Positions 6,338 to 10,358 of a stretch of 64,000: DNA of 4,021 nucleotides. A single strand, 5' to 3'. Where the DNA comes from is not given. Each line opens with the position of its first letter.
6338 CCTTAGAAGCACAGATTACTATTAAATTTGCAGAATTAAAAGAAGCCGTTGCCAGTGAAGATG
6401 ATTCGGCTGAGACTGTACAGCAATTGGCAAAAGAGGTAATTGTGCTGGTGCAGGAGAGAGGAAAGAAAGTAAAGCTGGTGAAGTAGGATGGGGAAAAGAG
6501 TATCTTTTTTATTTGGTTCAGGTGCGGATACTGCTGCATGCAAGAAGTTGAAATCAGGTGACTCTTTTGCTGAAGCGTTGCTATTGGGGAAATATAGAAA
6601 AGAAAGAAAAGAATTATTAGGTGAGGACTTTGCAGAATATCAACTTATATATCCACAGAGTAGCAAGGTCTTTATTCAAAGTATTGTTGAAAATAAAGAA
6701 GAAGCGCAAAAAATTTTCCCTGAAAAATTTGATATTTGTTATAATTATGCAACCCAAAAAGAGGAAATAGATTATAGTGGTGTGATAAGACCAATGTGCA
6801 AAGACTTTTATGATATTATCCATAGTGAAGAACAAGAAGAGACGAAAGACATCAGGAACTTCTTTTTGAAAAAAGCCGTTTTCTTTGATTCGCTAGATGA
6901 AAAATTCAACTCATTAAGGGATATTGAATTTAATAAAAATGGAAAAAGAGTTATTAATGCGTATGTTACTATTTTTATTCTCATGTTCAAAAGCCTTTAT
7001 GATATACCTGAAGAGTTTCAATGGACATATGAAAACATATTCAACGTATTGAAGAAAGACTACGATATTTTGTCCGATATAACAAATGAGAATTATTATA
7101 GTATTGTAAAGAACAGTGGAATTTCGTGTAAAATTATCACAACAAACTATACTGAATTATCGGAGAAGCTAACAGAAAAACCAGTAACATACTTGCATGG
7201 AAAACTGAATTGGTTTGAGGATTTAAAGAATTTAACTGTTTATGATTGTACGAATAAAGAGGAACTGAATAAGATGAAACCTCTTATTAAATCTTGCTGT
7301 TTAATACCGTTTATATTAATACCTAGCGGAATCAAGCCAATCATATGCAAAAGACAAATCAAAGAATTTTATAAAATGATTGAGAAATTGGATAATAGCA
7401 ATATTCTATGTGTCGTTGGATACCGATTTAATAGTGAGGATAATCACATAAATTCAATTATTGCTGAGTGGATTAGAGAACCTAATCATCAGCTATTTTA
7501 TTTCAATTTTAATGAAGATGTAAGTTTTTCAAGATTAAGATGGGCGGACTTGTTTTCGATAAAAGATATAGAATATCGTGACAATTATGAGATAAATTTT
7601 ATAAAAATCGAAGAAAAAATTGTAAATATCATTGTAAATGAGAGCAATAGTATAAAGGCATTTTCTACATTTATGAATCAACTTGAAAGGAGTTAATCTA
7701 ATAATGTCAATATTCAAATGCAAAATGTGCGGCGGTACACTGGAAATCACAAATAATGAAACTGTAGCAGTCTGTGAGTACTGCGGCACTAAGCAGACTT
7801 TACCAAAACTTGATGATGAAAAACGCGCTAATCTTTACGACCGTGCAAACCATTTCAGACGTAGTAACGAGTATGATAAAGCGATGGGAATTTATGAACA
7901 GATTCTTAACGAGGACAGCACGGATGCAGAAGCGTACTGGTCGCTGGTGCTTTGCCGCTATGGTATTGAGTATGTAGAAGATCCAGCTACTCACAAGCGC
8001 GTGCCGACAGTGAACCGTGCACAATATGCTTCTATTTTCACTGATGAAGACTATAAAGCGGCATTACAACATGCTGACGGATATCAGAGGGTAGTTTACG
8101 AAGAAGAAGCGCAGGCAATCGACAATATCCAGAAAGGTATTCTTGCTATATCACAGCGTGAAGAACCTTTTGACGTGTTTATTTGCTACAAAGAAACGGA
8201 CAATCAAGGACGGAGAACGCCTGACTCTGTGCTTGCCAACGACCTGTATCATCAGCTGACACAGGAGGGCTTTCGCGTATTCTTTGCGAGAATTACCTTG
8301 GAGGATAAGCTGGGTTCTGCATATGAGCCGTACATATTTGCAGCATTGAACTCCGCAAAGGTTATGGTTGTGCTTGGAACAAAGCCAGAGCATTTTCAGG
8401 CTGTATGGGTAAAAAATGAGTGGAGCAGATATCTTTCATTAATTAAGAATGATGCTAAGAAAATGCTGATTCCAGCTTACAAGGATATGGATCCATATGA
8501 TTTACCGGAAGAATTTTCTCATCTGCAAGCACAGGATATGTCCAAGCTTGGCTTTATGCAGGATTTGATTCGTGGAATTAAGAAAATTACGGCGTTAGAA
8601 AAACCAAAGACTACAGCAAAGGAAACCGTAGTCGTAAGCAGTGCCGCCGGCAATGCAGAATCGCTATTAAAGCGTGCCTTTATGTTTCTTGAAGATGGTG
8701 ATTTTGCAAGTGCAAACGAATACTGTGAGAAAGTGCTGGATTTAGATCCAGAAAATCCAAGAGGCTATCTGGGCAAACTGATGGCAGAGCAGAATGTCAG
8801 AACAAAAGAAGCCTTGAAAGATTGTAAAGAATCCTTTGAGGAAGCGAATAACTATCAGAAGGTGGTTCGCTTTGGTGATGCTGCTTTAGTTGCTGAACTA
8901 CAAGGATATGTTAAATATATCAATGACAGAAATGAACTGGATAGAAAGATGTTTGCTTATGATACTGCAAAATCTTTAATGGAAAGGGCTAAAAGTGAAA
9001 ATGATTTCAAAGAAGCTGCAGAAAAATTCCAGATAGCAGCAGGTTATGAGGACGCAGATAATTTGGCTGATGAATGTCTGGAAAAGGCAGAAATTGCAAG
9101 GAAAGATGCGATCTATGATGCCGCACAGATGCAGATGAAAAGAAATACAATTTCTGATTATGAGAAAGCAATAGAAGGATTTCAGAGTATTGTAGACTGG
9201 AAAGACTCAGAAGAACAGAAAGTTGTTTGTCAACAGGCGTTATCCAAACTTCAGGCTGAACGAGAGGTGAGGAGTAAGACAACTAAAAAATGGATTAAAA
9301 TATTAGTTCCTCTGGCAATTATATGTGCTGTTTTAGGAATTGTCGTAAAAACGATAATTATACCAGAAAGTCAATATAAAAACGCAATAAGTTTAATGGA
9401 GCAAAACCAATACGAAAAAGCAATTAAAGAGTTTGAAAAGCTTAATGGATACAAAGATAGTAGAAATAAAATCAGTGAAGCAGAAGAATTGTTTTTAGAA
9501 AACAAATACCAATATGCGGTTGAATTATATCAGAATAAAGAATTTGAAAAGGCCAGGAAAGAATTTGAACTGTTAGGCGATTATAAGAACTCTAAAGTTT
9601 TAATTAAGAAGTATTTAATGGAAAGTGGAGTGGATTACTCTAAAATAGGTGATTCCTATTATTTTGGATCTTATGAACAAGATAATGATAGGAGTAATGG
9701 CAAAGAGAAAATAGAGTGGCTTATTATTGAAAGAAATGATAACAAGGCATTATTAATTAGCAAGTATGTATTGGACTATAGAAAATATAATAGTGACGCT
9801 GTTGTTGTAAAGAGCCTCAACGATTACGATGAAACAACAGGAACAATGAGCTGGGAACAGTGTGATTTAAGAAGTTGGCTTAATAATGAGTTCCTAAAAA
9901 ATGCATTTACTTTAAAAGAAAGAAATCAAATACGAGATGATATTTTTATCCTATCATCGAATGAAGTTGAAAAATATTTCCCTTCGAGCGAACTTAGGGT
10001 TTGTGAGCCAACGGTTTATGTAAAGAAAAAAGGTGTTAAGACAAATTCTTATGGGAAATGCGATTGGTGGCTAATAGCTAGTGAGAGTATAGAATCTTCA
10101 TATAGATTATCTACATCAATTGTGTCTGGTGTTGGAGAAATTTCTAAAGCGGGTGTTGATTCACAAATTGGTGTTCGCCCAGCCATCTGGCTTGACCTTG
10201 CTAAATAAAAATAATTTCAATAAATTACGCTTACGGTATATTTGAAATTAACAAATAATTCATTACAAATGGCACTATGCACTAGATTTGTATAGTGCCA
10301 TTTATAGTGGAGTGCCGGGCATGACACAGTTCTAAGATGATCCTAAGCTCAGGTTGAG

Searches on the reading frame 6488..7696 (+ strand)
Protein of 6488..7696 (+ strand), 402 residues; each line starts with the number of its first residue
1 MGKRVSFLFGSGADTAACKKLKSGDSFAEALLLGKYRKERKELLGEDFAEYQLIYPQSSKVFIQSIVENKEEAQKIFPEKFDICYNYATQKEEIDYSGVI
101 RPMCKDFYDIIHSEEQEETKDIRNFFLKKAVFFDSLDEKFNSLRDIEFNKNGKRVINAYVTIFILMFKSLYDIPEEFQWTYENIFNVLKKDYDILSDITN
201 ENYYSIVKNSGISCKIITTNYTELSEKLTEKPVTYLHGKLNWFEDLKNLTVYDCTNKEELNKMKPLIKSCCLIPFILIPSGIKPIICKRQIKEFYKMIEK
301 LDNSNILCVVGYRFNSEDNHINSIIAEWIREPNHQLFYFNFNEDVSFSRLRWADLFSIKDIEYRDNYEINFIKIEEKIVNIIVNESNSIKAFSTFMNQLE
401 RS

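Call 4: search_protein_families(library=pfam, proteins=[window:6488-7696:+])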
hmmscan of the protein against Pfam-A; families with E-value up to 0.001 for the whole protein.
window:6488-7696:+ (402 aa): 0 families

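Call 25: search_protein_families(library=padloc, proteins=[window:6488-7696:+], max_evalue=0.01)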
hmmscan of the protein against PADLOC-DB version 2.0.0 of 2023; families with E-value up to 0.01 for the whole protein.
window:6488-7696:+ (402 aa): 1 family
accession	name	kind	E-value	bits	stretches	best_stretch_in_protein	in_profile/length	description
PDLC04076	SIR2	-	0.00099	16.4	1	235-337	227-329/406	-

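Call 26: search_protein_families(library=ncbifam, proteins=[window:6488-7696:+], max_evalue=0.01)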
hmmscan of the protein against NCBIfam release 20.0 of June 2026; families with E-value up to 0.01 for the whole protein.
window:6488-7696:+ (402 aa): 1 family
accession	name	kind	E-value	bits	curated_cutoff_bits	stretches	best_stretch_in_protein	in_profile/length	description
NF001754.0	PRK00481.1-4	equivalog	0.00057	19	252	1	173-315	60-192/244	NAD-dependent protein deacylase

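Call 44: search_solved_structures(query=window:6488-7696:+, max_evalue=1)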
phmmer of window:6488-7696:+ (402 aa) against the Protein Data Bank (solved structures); distinct sequences matched with E-value up to 1: 3.
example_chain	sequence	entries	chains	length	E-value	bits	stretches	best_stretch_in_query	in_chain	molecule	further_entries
1n69_A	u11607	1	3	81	0.012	18.1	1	58-102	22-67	SAPOSIN B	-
4v2o_A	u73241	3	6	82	0.012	18.1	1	58-102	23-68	SAPOSIN-B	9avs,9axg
6slr_A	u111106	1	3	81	0.012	18.1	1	58-101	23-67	Prosaposin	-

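Call 46: find_homologous_proteins(query=window:6488-7696:+, max_evalue=0.00001)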
Query window:6488-7696:+ (402 aa): 226 proteins with E <= 0.00001 among 4123 candidates; the best 120 are listed.
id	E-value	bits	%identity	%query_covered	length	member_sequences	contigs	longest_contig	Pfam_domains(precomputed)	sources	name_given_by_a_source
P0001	3.2e-246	835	93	100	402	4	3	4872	-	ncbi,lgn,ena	-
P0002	2.1e-122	427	51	99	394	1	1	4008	-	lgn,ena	-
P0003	5.2e-121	423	49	100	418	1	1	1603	-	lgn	-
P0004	3.0e-118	414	51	99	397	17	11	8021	-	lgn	-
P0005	8.8e-118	412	51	99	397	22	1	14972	-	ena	-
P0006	1.8e-115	404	49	98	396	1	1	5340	-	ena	-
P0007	8.8e-114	399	50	99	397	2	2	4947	-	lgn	-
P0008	8.8e-114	399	50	99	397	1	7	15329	-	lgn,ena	-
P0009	1.4e-113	398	49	97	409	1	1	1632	-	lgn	-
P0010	1.6e-113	398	49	99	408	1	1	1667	-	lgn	-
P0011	5.2e-113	396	51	98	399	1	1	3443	-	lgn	-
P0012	5.4e-113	396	50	99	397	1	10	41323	-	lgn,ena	-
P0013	6.6e-113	396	49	98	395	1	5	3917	-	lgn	-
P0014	8.5e-113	396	49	98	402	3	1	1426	-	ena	-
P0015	1.5e-112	395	50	99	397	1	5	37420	-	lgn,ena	-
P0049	2.2e-100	355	47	99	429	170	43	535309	-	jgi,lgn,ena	jgi:hypothetical protein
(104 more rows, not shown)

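Call 47: find_encoding_contigs(protein=P0049, flank=8000, max_places=4)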
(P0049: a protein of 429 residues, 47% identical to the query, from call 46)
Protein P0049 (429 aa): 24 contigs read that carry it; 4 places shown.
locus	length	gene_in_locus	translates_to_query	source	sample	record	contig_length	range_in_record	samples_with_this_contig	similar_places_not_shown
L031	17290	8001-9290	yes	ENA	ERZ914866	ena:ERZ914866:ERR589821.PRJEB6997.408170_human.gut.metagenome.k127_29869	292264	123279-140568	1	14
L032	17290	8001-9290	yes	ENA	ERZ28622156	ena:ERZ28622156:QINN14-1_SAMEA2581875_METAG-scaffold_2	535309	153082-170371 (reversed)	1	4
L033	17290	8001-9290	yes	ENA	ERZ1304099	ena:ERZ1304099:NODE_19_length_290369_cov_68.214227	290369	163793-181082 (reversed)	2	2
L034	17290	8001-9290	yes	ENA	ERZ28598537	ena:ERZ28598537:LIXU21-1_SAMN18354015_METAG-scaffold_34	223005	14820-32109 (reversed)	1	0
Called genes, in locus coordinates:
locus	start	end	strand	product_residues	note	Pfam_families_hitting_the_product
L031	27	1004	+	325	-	PF02407:Viral_Rep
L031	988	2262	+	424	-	PF01580:FtsK_SpoIIIE, PF01935:DUF87 (weak), PF12846:AAA_10 (faint)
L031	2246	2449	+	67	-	PF12728:HTH_17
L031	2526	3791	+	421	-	PF13102:Phage_int_SAM_5, PF14659:Phage_int_SAM_3, PF00589:Phage_integrase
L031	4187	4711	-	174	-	-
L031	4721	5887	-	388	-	PF02463:SMC_N (weak), PF13304:AAA_21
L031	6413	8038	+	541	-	PF13540:RCC1_2, PF25390:WD40_RLD, PF13540:RCC1_2, PF25390:WD40_RLD, PF13540:RCC1_2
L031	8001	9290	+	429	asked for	-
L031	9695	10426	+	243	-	PF12161:HsdM_N, PF02384:N6_Mtase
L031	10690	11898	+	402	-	-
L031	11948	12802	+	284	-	PF01381:HTH_3 (weak)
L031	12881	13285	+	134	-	-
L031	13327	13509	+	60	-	-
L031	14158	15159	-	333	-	-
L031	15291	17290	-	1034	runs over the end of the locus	PF04851:ResIII, PF00270:DEAD (weak), PF19778:RE_endonuc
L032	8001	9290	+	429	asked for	-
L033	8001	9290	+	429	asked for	-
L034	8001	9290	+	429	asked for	-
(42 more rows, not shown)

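Call 48: find_encoding_contigs(protein=P0012, flank=8000, max_places=3)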
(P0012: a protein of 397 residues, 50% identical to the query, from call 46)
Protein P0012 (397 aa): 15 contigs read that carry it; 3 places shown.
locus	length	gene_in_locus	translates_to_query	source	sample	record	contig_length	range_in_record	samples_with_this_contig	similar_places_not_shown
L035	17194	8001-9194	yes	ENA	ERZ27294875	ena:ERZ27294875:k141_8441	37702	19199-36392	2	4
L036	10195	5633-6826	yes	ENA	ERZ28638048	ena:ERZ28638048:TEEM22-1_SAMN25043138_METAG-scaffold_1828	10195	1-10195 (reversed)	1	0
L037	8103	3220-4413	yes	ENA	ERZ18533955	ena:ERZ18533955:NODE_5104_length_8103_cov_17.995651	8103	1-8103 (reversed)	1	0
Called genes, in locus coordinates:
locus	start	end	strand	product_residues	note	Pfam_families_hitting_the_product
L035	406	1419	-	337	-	PF13481:AAA_25, PF03796:DnaB_C (faint), PF13401:AAA_22 (faint)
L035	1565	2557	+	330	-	PF19553:DUF6076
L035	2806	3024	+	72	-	-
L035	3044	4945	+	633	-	PF07719:TPR_2 (faint), PF13428:TPR_14 (faint), PF13676:TIR_2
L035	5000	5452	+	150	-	PF00583:Acetyltransf_1, PF13302:Acetyltransf_3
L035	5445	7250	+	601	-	PF12773:DZR (faint), PF13248:Zn_ribbon_3 (faint), PF13421:Band_7_1, PF01145:Band_7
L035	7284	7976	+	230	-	-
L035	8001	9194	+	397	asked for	-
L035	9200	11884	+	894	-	PF07719:TPR_2 (faint), PF13176:TPR_7 (faint), PF13676:TIR_2, PF25390:WD40_RLD, PF13540:RCC1_2, PF25390:WD40_RLD, PF13540:RCC1_2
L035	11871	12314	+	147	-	-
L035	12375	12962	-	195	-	PF02661:Fic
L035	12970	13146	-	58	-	PF18495:VbhA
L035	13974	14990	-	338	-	PF00814:TsaD, PF22521:HypF_C_2 (weak)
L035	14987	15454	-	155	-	PF13420:Acetyltransf_4 (weak), PF13673:Acetyltransf_10, PF00583:Acetyltransf_1, PF13508:Acetyltransf_7, PF08445:FR47 (weak)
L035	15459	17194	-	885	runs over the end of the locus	PF02739:5_3_exonuc_N, PF01367:5_3_exonuc, PF00476:DNA_pol_A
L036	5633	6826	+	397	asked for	-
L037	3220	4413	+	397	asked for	-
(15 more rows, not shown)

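Call 61: predict_structure(alignment_id=A2)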
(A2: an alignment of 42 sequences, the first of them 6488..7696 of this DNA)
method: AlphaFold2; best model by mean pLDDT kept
length: 402 residues; sequences in the alignment: 42
mean_pLDDT: 91.9   pTM: 0.90
mean pLDDT of the five models: 91.9, 91.9, 91.2, 90.1, 90.1
residues with pLDDT >= 90: 309; 70-90: 84; 50-70: 9; < 50: 0
segments of 3 or more residues with pLDDT < 50: none
pLDDT, mean of each block of 10 residues (from residue 1): 87 93 84 93 91 88 93 93 94 92 96 92 93 84 84 92 95 95 97 92 96 95 95 95 92 97 90 82 74 97 98 88 97 97 93 96 84 93 96 95 87
secondary structure, 60 per line:
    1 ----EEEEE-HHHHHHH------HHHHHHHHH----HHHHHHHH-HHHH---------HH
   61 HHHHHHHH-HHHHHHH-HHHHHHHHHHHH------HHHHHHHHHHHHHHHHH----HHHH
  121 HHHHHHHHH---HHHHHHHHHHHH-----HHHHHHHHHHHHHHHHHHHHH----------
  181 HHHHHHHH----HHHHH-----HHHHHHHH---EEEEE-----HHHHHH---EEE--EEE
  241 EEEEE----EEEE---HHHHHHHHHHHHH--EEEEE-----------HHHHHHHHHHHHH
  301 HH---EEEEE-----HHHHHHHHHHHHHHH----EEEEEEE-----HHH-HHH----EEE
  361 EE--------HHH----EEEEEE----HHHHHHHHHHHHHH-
elements in order: E5-9 H11-17 H24-32 H37-44 H46-49 H59-68 H70-76 H78-89 H96-112 H117-129 H133-144 H150-170 H181-188 H193-197 H203-210 E214-218 H224-229 E233-235 E238-245 E250-253 H257-269 E272-276 H288-302 E306-310 H316-330 E335-341 E358-362 E378-383 H388-401

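Call 64: fold_search(model_id=the predicted structure, library=pdb)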
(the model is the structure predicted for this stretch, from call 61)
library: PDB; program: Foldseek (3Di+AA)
matches with E <= 10: 518; with E <= 0.001: 60
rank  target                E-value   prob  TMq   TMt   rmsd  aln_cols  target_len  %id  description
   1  8yhx_R                2.1e-06  1.00  0.44  0.45  10.4       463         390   16  Cryo-EM structure of the trimeric HerA (released 2024-11-06)
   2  8yhx_J                2.7e-06  1.00  0.42  0.40   8.7       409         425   16  Cryo-EM structure of the trimeric HerA (released 2024-11-06)
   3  8sub_K                8.6e-06  1.00  0.43  0.43   8.7       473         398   13  E. coli SIR2-HerA complex (dodecamer SIR2 pentamer HerA) (released 2023-12-27)
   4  8wld_R                8.6e-06  1.00  0.36  0.41  11.2       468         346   12  Cryo-EM structure of SIR2/HerA antiphage complex (released 2024-09-11)
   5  8yhx_H                1.5e-05  1.00  0.45  0.43   9.6       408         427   15  Cryo-EM structure of the trimeric HerA (released 2024-11-06)
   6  8j4u_G                1.7e-05  1.00  0.44  0.45   8.5       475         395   14  Structure of HerA-Sir2 complex from Escherichia coli Nezha system (released 2024-01-03)
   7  8sub_F                2.9e-05  1.00  0.44  0.45   8.7       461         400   12  E. coli SIR2-HerA complex (dodecamer SIR2 pentamer HerA) (released 2023-12-27)
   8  8sub_J                2.9e-05  1.00  0.45  0.45   8.3       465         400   13  E. coli SIR2-HerA complex (dodecamer SIR2 pentamer HerA) (released 2023-12-27)
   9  8wld_J                3.4e-05  1.00  0.37  0.43  10.8       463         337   12  Cryo-EM structure of SIR2/HerA antiphage complex (released 2024-09-11)
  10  8sub_I                3.9e-05  1.00  0.42  0.42   9.3       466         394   14  E. coli SIR2-HerA complex (dodecamer SIR2 pentamer HerA) (released 2023-12-27)
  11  3jwp                  5.7e-05  1.00  0.28  0.42   7.8       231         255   15  Crystal structure of Plasmodium falciparum SIR2A (PF13_0152) in complex with AMP (released 2009-10-20)
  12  8sub_E                9.5e-05  1.00  0.44  0.44   8.5       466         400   13  E. coli SIR2-HerA complex (dodecamer SIR2 pentamer HerA) (released 2023-12-27)
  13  1ma3_A                1.1e-04  1.00  0.29  0.45   5.9       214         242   13  Structure of a Sir2 enzyme bound to an acetylated p53 peptide (released 2002-10-16)
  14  8sub_D                1.2e-04  1.00  0.39  0.39  11.8       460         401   12  E. coli SIR2-HerA complex (dodecamer SIR2 pentamer HerA) (released 2023-12-27)
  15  8sub_B                1.2e-04  1.00  0.35  0.35  11.9       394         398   13  E. coli SIR2-HerA complex (dodecamer SIR2 pentamer HerA) (released 2023-12-27)
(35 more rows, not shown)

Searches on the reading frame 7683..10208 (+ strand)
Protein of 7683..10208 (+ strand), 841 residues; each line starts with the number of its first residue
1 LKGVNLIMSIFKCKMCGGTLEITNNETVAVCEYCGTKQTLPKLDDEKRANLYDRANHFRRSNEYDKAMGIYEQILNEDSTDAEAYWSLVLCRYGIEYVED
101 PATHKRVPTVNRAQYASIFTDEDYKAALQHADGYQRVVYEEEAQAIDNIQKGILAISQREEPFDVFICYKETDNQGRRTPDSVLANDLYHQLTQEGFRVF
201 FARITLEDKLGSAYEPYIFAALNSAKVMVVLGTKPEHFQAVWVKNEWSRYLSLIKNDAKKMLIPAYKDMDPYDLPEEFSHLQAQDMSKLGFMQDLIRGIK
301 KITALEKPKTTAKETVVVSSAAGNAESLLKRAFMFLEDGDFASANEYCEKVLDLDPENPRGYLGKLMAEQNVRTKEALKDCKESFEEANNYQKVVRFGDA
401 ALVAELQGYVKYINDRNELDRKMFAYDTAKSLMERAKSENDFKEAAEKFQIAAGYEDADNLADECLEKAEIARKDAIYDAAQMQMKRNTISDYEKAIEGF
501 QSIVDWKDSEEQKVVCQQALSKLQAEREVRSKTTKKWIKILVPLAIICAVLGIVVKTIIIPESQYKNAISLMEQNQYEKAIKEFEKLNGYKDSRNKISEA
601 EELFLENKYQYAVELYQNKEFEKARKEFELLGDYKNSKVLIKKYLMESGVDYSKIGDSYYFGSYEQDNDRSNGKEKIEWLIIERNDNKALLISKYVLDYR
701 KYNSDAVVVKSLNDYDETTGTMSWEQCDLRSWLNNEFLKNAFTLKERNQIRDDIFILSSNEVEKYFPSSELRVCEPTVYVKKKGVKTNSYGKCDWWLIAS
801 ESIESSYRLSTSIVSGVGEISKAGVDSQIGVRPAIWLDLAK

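Call 4: search_protein_families(library=pfam, proteins=[window:7683-10208:+])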
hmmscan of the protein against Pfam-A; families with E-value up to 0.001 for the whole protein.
window:7683-10208:+ (841 aa): 8 families
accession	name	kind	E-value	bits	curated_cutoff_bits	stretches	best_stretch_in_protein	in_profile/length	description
PF19789.6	DUF6273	-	4.6e-15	56.3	23.5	2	686-751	1-59/172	Domain of unknown function (DUF6273)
PF13676.11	TIR_2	-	9.5e-11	42.7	28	1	165-288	1-110/122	TIR domain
PF07719.23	TPR_2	-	4e-09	36.3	27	0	325-358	1-34/34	Tetratricopeptide repeat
PF13428.12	TPR_14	-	1.8e-08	34.7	23.5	0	50-86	3-39/44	Tetratricopeptide repeat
PF14559.12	TPR_19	-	3.1e-07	31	25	0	336-363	2-29/68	Tetratricopeptide repeat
PF13432.12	TPR_16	-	1.7e-05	25.6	32.7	0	335-368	7-40/65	Tetratricopeptide repeat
PF13174.12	TPR_6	-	3.5e-05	24.6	26.3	0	326-357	1-32/33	Tetratricopeptide repeat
PF13176.12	TPR_7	-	0.00032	21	27.9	0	55-82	6-35/36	Tetratricopeptide repeat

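Call 25: search_protein_families(library=padloc, proteins=[window:7704-10208:+], max_evalue=0.01)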
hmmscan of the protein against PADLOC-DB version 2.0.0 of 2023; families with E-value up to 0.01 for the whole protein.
window:7704-10208:+ (834 aa): 0 families

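Call 26: search_protein_families(library=ncbifam, proteins=[window:7704-10208:+], max_evalue=0.01)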
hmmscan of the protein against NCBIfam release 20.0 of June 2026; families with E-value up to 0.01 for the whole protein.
window:7704-10208:+ (834 aa): 3 families
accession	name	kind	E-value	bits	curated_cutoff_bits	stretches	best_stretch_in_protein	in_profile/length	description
NF058526.1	Thoeris_type3_ThcB4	equivalog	2.4e-05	23.4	220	1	158-242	130-204/375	Thoeris type III anti-phage system protein ThcB4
NF040959.1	MamA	equivalog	0.00029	20.4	200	0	33-82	28-78/204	magnetosome protein MamA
TIGR02552.1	LcrH_SycD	equivalog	0.0053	16.5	104.8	0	591-625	11-45/136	SycD/LcrH family type III secretion system chaperone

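Call 45: search_solved_structures(query=window:7704-10208:+, max_evalue=0.1)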
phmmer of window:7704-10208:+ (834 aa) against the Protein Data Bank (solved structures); distinct sequences matched with E-value up to 0.1: 20.
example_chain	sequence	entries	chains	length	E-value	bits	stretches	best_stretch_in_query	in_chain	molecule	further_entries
9qhb_A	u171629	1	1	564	2.1e-09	39.4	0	314-354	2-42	Engineered tetratricopeptide repeat protein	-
7obi_A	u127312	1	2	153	4.2e-09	38.4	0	316-354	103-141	CTPR-rv4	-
9qhc_A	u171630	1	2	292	1.9e-07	32.9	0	314-354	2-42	Engineered tetratricopeptide repeat protein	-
8bu0_A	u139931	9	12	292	9.3e-06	27.3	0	314-354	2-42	Consensus tetratricopeptide repeat protein | Crystal structure of an 8-repeat consensus TPR superhelix with Zinc. | Monomer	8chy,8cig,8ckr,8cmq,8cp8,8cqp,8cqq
3kd7_A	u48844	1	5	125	1.7e-05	26.5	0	328-384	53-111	CTPR390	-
6vfh_A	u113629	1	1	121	0.00019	23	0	317-355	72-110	T33_dn10A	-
1na0_A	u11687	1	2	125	0.00019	23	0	318-355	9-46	designed protein CTPR3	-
8ch0_A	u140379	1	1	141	0.00023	22.7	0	314-354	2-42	Consensus tetratricopeptide repeat protein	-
6v8e_A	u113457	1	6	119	0.0013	20.3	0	315-355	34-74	Designed protein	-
1na3_A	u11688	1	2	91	0.0022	19.5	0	318-355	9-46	designed protein CTPR2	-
6vfi_B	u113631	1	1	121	0.0028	19.1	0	315-355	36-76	O43_dn18B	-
2fo7_A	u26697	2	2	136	0.0047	18.4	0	45-81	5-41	SYNTHETIC CONSENSUS TPR PROTEIN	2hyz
5hrz_A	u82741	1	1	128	0.0061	18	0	26-82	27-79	TPR domain protein 1na0C3_3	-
6q3q_A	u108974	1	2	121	0.012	17.1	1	311-378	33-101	Outer envelope protein 64, mitochondrial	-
6hpg_A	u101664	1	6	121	0.016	16.7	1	311-378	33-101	Outer envelope protein 64, mitochondrial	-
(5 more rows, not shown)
